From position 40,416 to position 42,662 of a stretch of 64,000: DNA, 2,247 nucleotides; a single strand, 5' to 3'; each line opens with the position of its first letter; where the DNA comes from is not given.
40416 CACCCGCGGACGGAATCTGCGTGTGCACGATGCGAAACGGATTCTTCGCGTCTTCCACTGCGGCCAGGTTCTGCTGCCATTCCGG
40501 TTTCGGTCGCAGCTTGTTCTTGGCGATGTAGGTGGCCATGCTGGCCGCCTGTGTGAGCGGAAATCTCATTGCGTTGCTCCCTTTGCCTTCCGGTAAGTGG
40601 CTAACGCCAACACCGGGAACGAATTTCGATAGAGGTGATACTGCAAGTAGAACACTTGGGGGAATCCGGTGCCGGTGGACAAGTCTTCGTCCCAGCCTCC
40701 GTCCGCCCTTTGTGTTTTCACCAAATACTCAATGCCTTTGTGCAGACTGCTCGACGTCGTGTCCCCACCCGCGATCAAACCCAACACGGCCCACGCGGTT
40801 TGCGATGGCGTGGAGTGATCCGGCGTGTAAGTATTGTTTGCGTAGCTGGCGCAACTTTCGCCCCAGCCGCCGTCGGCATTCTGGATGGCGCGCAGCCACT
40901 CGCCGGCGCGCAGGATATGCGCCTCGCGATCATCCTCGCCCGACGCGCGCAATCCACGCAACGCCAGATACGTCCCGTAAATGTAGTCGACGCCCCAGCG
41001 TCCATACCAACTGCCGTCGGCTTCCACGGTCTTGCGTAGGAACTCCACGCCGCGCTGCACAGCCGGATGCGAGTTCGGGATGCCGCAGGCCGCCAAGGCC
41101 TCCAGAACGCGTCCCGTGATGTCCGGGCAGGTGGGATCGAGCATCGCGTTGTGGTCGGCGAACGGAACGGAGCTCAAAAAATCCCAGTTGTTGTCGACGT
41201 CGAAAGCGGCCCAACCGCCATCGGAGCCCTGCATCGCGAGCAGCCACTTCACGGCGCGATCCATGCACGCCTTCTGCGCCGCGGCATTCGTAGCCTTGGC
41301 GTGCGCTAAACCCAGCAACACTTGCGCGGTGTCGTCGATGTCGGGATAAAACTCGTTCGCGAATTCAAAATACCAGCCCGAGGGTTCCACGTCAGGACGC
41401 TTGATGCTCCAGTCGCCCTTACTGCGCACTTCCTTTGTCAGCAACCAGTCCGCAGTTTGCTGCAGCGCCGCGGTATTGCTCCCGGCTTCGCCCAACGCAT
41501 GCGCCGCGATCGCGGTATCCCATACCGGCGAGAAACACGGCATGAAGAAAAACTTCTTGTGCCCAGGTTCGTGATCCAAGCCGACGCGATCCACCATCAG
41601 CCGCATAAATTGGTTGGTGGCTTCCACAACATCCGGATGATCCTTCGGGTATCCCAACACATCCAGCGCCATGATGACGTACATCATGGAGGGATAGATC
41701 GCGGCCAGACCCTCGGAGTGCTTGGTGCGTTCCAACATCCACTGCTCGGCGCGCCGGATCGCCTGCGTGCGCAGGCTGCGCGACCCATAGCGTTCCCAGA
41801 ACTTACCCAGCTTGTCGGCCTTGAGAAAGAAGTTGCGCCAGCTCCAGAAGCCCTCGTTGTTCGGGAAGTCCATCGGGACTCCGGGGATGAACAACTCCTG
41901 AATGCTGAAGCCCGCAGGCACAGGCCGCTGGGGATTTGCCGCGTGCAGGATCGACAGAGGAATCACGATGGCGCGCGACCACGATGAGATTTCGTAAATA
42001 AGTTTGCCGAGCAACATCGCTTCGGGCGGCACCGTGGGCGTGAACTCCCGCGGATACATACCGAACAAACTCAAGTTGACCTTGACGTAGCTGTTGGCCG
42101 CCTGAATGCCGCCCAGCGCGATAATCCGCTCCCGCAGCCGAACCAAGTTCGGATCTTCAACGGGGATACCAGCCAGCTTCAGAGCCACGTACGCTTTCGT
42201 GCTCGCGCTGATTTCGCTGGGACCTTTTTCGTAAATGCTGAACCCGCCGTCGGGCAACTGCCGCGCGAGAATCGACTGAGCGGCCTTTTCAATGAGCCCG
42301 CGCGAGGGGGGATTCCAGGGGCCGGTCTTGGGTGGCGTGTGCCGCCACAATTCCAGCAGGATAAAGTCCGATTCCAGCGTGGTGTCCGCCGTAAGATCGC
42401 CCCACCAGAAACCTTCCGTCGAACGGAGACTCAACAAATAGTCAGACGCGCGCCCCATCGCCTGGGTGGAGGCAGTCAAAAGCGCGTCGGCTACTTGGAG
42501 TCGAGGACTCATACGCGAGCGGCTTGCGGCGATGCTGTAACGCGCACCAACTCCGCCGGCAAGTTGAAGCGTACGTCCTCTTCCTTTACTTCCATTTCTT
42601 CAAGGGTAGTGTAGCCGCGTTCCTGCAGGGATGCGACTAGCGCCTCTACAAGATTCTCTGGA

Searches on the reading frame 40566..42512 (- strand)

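Call 9: search_protein_families(library=pfam, proteins=[window:40566-42512:-], max_evalue=0.0001)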
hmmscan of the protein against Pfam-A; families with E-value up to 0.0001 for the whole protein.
window:40566-42512:- (648 aa): 3 families
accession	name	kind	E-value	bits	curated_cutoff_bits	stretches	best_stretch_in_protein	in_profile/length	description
PF13243.12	SQHop_cyclase_C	-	1.7e-136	454.8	26.1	1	328-642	2-319/319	Squalene-hopene cyclase C-terminal domain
PF13249.12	SQHop_cyclase_N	-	5.4e-89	298.7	26.2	1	21-308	3-288/291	Squalene-hopene cyclase N-terminal domain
PF00432.27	Prenyltrans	-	6.1e-05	23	26.5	0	511-611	29-122/304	Prenyltransferase alpha-alpha toroid domain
